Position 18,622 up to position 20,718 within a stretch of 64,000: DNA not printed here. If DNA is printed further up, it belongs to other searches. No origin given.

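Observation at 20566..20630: BirA-box palindrome on the consensus promoter of a TonB-dependent receptor: candidate outer-membrane biotin importer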

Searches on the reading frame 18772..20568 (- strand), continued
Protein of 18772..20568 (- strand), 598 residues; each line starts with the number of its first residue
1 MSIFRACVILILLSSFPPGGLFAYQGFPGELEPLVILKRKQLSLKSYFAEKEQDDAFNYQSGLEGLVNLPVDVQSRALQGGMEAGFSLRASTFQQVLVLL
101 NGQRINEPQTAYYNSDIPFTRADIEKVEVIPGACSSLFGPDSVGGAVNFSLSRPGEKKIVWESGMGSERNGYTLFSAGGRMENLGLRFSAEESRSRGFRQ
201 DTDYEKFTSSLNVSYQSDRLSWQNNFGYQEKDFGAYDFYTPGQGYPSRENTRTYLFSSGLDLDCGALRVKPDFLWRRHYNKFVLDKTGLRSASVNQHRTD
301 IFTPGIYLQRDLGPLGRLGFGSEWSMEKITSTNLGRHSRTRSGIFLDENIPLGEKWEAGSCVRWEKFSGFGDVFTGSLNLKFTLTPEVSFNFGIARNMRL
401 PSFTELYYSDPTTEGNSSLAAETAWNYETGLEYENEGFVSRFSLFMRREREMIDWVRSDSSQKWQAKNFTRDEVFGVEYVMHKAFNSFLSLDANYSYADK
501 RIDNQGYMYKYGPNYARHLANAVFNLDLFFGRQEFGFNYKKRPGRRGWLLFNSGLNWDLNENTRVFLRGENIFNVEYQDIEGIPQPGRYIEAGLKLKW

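Call 35: search_solved_structures(query=window:18772-20568:-, max_evalue=0.001)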
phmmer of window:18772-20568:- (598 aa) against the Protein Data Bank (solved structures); distinct sequences matched with E-value up to 0.001: 10.
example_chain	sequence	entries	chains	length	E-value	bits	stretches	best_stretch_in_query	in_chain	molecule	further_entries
6r1f_A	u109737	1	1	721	1.4e-08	37.1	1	342-450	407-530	Ferric enterobactin receptor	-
5mzs_A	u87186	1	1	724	1.5e-08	37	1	342-450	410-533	Ferric enterobactin receptor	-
6q5e_A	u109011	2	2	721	1.5e-08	37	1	342-450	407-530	Ferric enterobactin receptor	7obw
5out_A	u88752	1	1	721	1.5e-08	37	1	342-450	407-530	Ferric enterobactin receptor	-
6i2j_A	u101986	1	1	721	1.5e-08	37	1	342-450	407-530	Ferric enterobactin receptor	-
5m9b_A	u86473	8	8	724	1.5e-08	37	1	342-450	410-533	Ferric enterobactin receptor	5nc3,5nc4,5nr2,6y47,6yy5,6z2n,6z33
9nn6_A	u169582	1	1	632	1.9e-08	36.6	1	79-157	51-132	Colicin I receptor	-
2hdf_A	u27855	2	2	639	2e-08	36.5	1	79-157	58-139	Colicin I receptor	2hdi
5fp2_A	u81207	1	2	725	0.00046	22.2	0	344-447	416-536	FERRIC ENTEROBACTIN RECEPTOR PIRA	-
1fep_A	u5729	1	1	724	0.00064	21.7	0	325-453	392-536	FERRIC ENTEROBACTIN RECEPTOR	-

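Call 42: search_protein_families(library=pfam, proteins=[L066:45-4226:+, L066:6203-7861:+, L064:626-1861:-, L064:3784-4809:-, L046:3533-4732:+])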
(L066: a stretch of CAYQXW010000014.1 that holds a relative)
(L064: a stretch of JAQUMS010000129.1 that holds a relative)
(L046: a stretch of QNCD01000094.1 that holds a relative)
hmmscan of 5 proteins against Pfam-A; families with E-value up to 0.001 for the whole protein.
L066:45-4226:+ (1393 aa): 0 families

L066:6203-7861:+ (552 aa): 0 families

L064:626-1861:- (411 aa): 1 family
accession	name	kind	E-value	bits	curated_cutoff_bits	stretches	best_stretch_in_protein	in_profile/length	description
PF23981.1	DUF7305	-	4.4e-19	69.5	27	1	237-395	24-184/185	Domain of unknown function (DUF7305)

L064:3784-4809:- (341 aa): 4 families
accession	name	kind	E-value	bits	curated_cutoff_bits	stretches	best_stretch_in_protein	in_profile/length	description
PF16576.10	HlyD_D23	-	1.8e-31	109.6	30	1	15-240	5-213/214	Barrel-sandwich domain of CusB or HlyD membrane-fusion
PF13437.12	HlyD_3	-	9.1e-18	65.4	22.2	1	138-238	2-106/106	HlyD family secretion protein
PF02321.23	OEP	-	6.1e-05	23.3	22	1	66-134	115-183/187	Outer membrane efflux protein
PF13533.13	Biotin_lipoyl_2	-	0.00028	21.1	29.8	0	28-59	1-32/32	Biotin-lipoyl like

L046:3533-4732:+ (399 aa): 11 families
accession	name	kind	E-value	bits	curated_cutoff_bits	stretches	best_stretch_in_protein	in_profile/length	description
PF03054.22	tRNA_Me_trans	-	2.8e-67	226.7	20.6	1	46-244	1-201/202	tRNA methyl transferase HUP domain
PF20258.4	tRNA_Me_trans_C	-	2.1e-20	73.3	20.6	1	321-394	3-77/77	Aminomethyltransferase beta-barrel domain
PF20259.3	tRNA_Me_trans_M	-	2.9e-18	65.6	27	1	250-312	2-65/66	tRNA methyl transferase PRC-barrel domain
PF02540.23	NAD_synthase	-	1.9e-09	37.4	21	1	44-116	17-86/242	NAD synthase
PF06508.19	QueC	-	5.9e-08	32.9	22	1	48-231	2-177/210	Queuosine biosynthesis protein QueC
PF00733.27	Asn_synthase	-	2e-07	31.5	21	1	41-124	13-92/354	Asparagine synthase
PF24167.1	DUF7411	-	1.2e-06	28.7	28.7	1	48-124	3-71/194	Family of unknown function (DUF7411)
PF00764.25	Arginosuc_synth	-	2.2e-06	28.2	27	1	47-120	1-70/162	Arginosuccinate synthase N-terminal HUP domain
PF02568.20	ThiI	-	1.2e-05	25.4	20.5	1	46-89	4-47/197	Thiamine biosynthesis protein (ThiI)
PF01507.26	PAPS_reduct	-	6.5e-05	23.5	22.5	1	48-231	2-156/175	Phosphoadenosine phosphosulfate reductase domain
PF01171.26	ATP_bind_3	-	0.00022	21.4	27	0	48-229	2-161/182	PP-loop family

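Call 56: predict_structure(alignment_id=A1)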
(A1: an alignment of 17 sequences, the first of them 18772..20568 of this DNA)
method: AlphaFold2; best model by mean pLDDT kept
length: 598 residues; sequences in the alignment: 17
mean_pLDDT: 67.1   pTM: 0.70
mean pLDDT of the five models: 67.1, 65.2, 65.1, 60.1, 47.4
residues with pLDDT >= 90: 52; 70-90: 306; 50-70: 96; < 50: 144
segments of 3 or more residues with pLDDT < 50: 1-7, 11-95, 110-113, 130-144, 238-244, 286-292, 508-514, 576-585
pLDDT, mean of each block of 10 residues (from residue 1): 49 39 23 24 23 26 25 30 28 52 62 64 67 38 54 84 73 87 92 67 78 93 93 60 58 90 90 88 55 69 88 82 85 80 81 76 83 78 86 76 72 76 77 80 76 74 76 73 85 76 55 56 80 76 64 77 77 51 51 78
secondary structure, 60 per line:
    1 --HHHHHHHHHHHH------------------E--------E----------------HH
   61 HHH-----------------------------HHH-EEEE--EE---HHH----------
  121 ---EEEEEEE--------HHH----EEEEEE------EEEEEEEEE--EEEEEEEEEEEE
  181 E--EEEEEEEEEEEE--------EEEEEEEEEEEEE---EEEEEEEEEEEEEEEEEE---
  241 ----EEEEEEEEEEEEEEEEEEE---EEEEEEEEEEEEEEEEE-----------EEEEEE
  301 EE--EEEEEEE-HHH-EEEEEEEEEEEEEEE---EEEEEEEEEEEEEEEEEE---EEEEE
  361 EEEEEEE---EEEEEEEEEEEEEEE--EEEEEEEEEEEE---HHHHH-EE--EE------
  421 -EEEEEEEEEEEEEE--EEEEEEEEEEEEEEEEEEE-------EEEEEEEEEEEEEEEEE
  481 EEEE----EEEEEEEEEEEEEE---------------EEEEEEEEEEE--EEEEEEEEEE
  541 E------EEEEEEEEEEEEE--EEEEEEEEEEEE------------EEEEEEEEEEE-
elements in order: H3-14 H59-63 E97-100 E124-130 E146-151 E158-166 E169-181 E184-195 E204-216 E220-237 E245-263 E267-283 E295-302 E305-311 E317-331 E335-352 E356-367 E371-385 E388-399 H403-407 E422-435 E438-456 E464-484 E489-502 E518-528 E531-541 E548-560 E563-574 E587-597

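Call 60: fold_search(model_id=the predicted structure, library=pdb)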
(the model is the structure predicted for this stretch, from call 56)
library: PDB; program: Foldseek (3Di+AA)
matches with E <= 10: 847; with E <= 0.001: 373
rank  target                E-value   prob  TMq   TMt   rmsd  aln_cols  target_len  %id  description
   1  2hdi_A                5.4e-24  1.00  0.67  0.67   5.2       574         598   18  Crystal structure of the Colicin I receptor Cir from E.coli in complex with receptor binding domain of Colicin Ia. (released 2007-05-08)
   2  5fp2_B                9.5e-24  1.00  0.66  0.73   4.8       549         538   17  Crystal structure of the siderophore receptor PirA from Pseudomonas aeruginosa (released 2015-12-09)
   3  2gsk_A                1.3e-23  1.00  0.71  0.71   4.7       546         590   17  Structure of the BtuB:TonB Complex (released 2006-06-13)
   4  1nqe                  2.0e-23  1.00  0.67  0.73   4.4       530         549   18  OUTER MEMBRANE COBALAMIN TRANSPORTER (BTUB) FROM E. COLI (released 2003-04-29)
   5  1ujw_A                3.0e-23  1.00  0.71  0.74   4.5       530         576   17  Structure of the complex between BtuB and Colicin E3 Receptor binding domain (released 2003-11-25)
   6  3rgn                  3.9e-23  1.00  0.67  0.72   4.5       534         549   17  Crystal structure of spin-labeled BtuB W371R1 (released 2011-10-26)
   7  3m8d                  3.9e-23  1.00  0.69  0.71   4.8       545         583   17  Crystal structure of spin-labeled BtuB V10R1 with bound calcium and cyanocobalamin (released 2010-09-15)
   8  2hdf                  4.1e-23  1.00  0.64  0.66   6.1       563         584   17  Crystal structure of the Colicin I receptor Cir from E.coli (released 2007-05-08)
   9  1nqg                  5.0e-23  1.00  0.69  0.72   4.7       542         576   16  OUTER MEMBRANE COBALAMIN TRANSPORTER (BTUB) FROM E. COLI, WITH BOUND CALCIUM (released 2003-04-29)
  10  3m8b                  5.0e-23  1.00  0.66  0.72   4.4       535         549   17  Crystal structure of spin-labeled BtuB V10R1 in the apo state (released 2010-09-15)
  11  3rgm                  7.6e-23  1.00  0.68  0.74   4.2       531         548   17  Crystal structure of spin-labeled BtuB T156R1 (released 2011-10-26)
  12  1nqh                  1.1e-22  1.00  0.69  0.71   4.6       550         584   17  OUTER MEMBRANE COBALAMIN TRANSPORTER (BTUB) FROM E. COLI, WITH BOUND CALCIUM AND CYANOCOBALAMIN (VITAMIN B12) SUBSTRATE (released 2003-04-29)
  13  9nn6_A                1.3e-22  1.00  0.69  0.66   5.1       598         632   16  E. coli Cir in Complex with the RBD of Microcin V (released 2025-09-24)
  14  2guf                  2.1e-22  1.00  0.68  0.74   4.2       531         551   18  In meso crystal structure of the cobalamin transporter, BtuB (released 2006-12-05)
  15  5fp2_A                4.0e-22  1.00  0.63  0.75   4.7       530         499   18  Crystal structure of the siderophore receptor PirA from Pseudomonas aeruginosa (released 2015-12-09)
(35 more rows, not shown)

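Call 64: search_protein_families(library=pfam, proteins=[L080:3892-4719:+, L080:4725-5939:+, L080:7739-8818:+, L080:8832-9737:+, L078:3208-4593:+, L078:4580-5629:+, L078:7789-8604:+, L078:9414-10373:+])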
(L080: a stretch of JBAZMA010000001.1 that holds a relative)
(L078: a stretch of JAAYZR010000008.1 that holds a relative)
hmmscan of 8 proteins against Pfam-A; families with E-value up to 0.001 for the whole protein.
L080:3892-4719:+ (275 aa): 3 families
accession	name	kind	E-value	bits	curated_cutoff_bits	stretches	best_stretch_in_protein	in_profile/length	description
PF00733.27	Asn_synthase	-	6.7e-06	26.4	21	1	20-82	18-82/354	Asparagine synthase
PF06508.19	QueC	-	0.0003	20.8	22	0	22-81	2-60/210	Queuosine biosynthesis protein QueC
PF02540.23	NAD_synthase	-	0.00068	19.3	21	1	22-80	21-80/242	NAD synthase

L080:4725-5939:+ (404 aa): 3 families
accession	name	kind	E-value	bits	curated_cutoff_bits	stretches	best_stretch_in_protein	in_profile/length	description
PF00266.25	Aminotran_5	-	2e-90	303.9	21.5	1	19-381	1-371/371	Aminotransferase class-V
PF01041.23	DegT_DnrJ_EryC1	-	3.5e-06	26.9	19.8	1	80-197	42-151/360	DegT/DnrJ/EryC1/StrS aminotransferase family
PF01212.27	Beta_elim_lyase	-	2.7e-05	24.1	27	1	67-192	39-169/288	Beta-eliminating lyase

L080:7739-8818:+ (359 aa): 6 families
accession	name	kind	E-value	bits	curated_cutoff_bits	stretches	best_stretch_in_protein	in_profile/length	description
PF03054.22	tRNA_Me_trans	-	6e-68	228.9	20.6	1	5-202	1-201/202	tRNA methyl transferase HUP domain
PF20259.3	tRNA_Me_trans_M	-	3.2e-18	65.5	27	1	208-272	2-65/66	tRNA methyl transferase PRC-barrel domain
PF20258.4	tRNA_Me_trans_C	-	5.8e-18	65.4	20.6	1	282-355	4-77/77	Aminomethyltransferase beta-barrel domain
PF02540.23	NAD_synthase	-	5.4e-05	22.9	21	0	4-26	18-40/242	NAD synthase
PF02568.20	ThiI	-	0.00018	21.7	20.5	0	4-37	3-36/197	Thiamine biosynthesis protein (ThiI)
PF24167.1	DUF7411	-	0.0002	21.4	28.7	1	6-43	2-38/194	Family of unknown function (DUF7411)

L080:8832-9737:+ (301 aa): 1 family
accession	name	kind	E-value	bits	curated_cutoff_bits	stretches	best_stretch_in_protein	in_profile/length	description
PF02445.21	NadA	-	3e-124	414.4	27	1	7-299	1-295/295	Quinolinate synthetase A protein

L078:3208-4593:+ (461 aa): 2 families
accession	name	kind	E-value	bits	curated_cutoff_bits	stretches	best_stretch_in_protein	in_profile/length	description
PF02545.19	Maf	-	4.5e-49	167.1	27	1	9-197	2-187/187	Maf-like protein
PF01435.24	Peptidase_M48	-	4.9e-33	115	20.3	1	259-436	4-184/186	Peptidase family M48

L078:4580-5629:+ (349 aa): 4 families
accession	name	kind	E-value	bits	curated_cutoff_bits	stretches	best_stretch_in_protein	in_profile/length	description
PF02449.21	Glyco_hydro_42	-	8.7e-07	29.1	21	1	57-101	18-63/376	Beta-galactosidase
PF11790.14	Glyco_hydro_cc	-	2.1e-06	27.9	21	1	143-305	66-209/237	Glycosyl hydrolase catalytic core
PF01229.23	Glyco_hydro_39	-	3.1e-05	23.4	26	1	131-195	134-199/472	Glycosyl hydrolases family 39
PF00331.26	Glyco_hydro_10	-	0.00051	19.8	22.1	0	72-152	47-129/311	Glycosyl hydrolase family 10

L078:7789-8604:+ (271 aa): 1 family
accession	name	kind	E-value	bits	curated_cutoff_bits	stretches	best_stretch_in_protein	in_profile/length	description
PF02110.20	HK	-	2.8e-74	250.1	27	1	12-258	1-246/247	Hydroxyethylthiazole kinase family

L078:9414-10373:+ (319 aa): 1 family
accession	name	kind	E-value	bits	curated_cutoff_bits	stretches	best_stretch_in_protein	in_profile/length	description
PF03547.23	Mem_trans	-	2.6e-25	89.2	25.7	2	11-157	4-149/343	Membrane transport protein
